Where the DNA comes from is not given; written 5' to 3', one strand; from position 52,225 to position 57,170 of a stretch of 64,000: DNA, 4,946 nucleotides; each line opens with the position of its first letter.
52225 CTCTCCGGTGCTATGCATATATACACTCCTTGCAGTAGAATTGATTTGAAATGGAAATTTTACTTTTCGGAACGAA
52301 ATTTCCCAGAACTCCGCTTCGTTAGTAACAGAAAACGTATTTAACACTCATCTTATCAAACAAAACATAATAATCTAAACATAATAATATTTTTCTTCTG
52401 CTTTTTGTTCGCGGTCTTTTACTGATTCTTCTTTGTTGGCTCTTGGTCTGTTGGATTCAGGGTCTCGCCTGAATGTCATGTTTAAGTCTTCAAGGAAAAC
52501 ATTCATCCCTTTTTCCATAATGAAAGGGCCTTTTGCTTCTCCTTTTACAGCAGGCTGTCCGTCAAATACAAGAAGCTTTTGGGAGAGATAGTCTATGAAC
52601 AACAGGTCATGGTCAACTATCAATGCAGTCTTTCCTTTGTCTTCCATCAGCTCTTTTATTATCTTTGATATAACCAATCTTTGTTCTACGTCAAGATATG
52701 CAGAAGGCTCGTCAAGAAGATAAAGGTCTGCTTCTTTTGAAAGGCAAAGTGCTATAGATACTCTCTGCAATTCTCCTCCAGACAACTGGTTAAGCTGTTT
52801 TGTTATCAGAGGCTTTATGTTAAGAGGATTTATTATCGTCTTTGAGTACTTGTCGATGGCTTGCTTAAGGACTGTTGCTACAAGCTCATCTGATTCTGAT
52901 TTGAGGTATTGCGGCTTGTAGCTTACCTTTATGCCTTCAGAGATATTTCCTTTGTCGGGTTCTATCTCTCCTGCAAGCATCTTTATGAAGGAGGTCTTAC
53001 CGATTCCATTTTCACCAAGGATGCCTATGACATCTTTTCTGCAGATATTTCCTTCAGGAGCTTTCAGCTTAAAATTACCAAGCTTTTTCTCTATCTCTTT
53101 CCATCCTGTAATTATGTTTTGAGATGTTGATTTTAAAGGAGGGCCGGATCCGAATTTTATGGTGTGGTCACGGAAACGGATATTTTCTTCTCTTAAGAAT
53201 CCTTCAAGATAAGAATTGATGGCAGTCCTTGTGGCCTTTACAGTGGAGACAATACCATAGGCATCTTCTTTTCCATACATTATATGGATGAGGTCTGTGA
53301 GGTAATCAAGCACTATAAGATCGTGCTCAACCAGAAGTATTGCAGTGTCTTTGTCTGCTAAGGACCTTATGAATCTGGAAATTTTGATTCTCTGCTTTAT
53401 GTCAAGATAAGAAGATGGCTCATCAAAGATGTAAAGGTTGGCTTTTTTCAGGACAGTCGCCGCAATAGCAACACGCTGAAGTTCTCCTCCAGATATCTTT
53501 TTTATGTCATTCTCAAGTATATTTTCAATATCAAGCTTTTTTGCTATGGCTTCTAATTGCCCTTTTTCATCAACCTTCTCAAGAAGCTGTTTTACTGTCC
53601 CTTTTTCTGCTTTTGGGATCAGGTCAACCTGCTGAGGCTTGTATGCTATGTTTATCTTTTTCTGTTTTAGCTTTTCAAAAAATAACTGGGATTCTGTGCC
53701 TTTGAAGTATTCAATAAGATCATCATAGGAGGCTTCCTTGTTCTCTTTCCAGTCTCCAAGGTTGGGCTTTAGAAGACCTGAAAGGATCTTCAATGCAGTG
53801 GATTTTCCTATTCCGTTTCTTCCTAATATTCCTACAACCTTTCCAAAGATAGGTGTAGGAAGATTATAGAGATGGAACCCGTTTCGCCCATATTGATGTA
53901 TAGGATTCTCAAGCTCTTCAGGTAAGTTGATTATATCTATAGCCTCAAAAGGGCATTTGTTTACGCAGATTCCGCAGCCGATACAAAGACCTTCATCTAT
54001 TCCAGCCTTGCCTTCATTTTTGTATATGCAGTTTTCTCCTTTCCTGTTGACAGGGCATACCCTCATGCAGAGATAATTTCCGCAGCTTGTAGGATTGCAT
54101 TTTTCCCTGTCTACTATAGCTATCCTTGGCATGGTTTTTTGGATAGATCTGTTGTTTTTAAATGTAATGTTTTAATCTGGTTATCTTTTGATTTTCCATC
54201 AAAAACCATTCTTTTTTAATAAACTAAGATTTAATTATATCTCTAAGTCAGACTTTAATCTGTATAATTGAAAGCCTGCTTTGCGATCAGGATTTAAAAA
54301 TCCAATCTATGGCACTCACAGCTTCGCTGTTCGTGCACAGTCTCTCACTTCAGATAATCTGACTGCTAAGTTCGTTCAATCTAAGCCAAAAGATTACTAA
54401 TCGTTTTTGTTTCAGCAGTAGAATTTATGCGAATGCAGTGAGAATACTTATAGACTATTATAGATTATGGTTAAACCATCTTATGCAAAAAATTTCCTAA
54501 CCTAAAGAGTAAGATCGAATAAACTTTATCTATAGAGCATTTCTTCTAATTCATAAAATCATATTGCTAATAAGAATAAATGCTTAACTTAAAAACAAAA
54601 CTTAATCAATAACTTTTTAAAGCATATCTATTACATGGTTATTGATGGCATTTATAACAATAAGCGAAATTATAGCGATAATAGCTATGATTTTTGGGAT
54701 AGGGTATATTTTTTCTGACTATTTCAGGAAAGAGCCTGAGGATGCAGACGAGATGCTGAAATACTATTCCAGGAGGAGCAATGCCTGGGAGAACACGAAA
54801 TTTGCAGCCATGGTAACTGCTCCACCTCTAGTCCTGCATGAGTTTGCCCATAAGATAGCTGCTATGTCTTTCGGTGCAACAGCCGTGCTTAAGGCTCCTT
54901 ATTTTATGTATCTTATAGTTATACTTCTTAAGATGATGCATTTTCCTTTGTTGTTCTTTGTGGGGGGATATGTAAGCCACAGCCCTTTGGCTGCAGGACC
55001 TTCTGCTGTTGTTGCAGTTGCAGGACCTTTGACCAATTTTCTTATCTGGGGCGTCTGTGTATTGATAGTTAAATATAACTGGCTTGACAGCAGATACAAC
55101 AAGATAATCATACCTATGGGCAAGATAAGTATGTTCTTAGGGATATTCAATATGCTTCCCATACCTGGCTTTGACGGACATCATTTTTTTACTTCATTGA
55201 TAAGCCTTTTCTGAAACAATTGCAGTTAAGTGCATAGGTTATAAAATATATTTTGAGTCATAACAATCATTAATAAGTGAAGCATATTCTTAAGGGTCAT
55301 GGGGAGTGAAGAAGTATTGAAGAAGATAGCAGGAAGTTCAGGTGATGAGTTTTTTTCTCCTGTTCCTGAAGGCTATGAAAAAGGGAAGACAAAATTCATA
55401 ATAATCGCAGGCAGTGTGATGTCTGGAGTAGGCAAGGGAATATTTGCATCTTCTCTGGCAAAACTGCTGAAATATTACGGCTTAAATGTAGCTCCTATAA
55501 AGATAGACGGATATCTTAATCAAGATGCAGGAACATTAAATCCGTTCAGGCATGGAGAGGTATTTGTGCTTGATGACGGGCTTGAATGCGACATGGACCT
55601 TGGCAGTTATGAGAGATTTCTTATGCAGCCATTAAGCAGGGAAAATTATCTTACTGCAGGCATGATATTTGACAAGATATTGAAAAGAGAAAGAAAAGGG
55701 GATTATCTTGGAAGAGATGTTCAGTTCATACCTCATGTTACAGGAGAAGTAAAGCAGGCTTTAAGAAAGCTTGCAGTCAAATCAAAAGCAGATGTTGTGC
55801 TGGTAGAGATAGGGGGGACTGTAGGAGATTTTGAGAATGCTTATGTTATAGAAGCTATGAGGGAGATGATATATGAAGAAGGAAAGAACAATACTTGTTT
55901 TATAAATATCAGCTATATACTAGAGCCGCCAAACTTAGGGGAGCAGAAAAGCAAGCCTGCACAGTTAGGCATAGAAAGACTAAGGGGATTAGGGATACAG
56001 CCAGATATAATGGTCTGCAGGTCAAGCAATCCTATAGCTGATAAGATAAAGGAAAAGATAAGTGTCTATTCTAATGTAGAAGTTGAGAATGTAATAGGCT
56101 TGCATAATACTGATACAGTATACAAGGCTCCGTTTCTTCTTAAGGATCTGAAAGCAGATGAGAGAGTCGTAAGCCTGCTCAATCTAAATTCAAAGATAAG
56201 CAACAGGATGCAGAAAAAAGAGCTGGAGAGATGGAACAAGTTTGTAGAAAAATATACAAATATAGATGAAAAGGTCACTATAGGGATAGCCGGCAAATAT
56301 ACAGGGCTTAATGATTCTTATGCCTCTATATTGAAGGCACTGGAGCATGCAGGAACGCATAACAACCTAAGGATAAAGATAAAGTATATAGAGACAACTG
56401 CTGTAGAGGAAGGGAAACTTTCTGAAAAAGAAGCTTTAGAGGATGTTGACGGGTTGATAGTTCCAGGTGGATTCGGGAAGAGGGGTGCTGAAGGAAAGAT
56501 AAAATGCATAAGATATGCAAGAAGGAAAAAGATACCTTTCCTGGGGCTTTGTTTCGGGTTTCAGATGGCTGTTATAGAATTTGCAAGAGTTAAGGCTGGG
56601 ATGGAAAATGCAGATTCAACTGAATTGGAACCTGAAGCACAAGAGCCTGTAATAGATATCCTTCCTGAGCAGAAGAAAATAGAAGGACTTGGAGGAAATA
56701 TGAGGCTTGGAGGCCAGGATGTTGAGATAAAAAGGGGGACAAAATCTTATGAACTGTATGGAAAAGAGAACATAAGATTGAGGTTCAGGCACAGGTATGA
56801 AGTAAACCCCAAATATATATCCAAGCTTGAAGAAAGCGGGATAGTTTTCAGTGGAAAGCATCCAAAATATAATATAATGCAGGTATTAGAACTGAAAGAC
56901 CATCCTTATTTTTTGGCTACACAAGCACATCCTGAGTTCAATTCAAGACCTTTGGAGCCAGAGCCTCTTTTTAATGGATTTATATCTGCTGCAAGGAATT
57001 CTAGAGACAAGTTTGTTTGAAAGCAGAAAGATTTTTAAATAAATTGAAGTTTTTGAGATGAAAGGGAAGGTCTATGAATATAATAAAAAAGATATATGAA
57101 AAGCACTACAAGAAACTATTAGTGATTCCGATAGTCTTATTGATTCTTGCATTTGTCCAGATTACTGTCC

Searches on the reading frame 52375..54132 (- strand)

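Call 8: search_protein_families(library=pfam, proteins=[window:52375-54132:-], max_evalue=0.001)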
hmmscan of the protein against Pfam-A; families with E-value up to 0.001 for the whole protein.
window:52375-54132:- (585 aa): 16 families
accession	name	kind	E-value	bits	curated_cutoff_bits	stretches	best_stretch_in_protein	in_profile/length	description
PF00005.33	ABC_tran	-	8.6e-45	153.1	25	2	97-240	11-136/137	ABC transporter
PF02463.25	SMC_N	-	2.4e-14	53.8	40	2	94-267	21-194/220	RecF/RecN/SMC N terminal domain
PF13304.12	AAA_21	-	2.9e-11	44.4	27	0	100-123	2-25/304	AAA domain, putative AbiEii toxin, Type IV TA system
PF12837.12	Fer4_6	-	3.9e-09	36.5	25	1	43-65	2-24/24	4Fe-4S binding domain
PF00037.32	Fer4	-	1e-07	31.9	21.1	1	45-66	3-24/24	4Fe-4S binding domain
PF04068.21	Fer4_RLI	-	8.6e-07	29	23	1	3-33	2-34/35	Possible Fer4-like domain in RNase L inhibitor, RLI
PF07693.20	KAP_NTPase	-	2.5e-05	24.1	20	0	368-450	22-99/293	KAP family P-loop domain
PF12797.12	Fer4_2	-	4.5e-05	23.6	24.5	1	45-62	5-22/22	4Fe-4S binding domain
PF13187.11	Fer4_9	-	9e-05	22.9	27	1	50-77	2-29/52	4Fe-4S dicluster domain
PF13237.11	Fer4_10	-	9.7e-05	22.7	25.5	0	44-65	3-26/53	4Fe-4S dicluster domain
PF03193.22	RsgA_GTPase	-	9.8e-05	22.7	30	0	365-400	105-140/174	RsgA GTPase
PF12838.12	Fer4_7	-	0.00047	21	27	0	50-67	2-19/52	4Fe-4S dicluster domain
PF13401.12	AAA_22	-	0.00051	20.8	27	0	368-451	7-79/130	AAA domain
PF20720.3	nSTAND3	-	0.00051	20.2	27.2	0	367-390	18-41/155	Novel STAND NTPase 3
PF14697.11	Fer4_21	-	0.00053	20.5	35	1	43-70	1-28/59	4Fe-4S dicluster domain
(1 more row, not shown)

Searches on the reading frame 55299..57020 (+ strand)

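Call 8: search_protein_families(library=pfam, proteins=[window:55299-57020:+], max_evalue=0.001)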
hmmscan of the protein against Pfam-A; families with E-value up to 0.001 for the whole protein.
window:55299-57020:+ (573 aa): 4 families
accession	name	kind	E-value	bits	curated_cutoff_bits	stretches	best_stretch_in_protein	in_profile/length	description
PF06418.20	CTP_synth_N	-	6.8e-100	334.3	26.1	1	32-296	1-265/265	CTP synthase N-terminus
PF00117.34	GATase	-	3.7e-36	125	22.8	1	338-563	3-189/190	Glutamine amidotransferase class-I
PF01656.29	CbiA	-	1.4e-05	25.4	25.4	1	38-381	4-97/125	CobQ/CobB/MinD/ParA nucleotide binding domain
PF07722.19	Peptidase_C26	-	0.0006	20.1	20.5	0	400-546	94-219/219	Peptidase C26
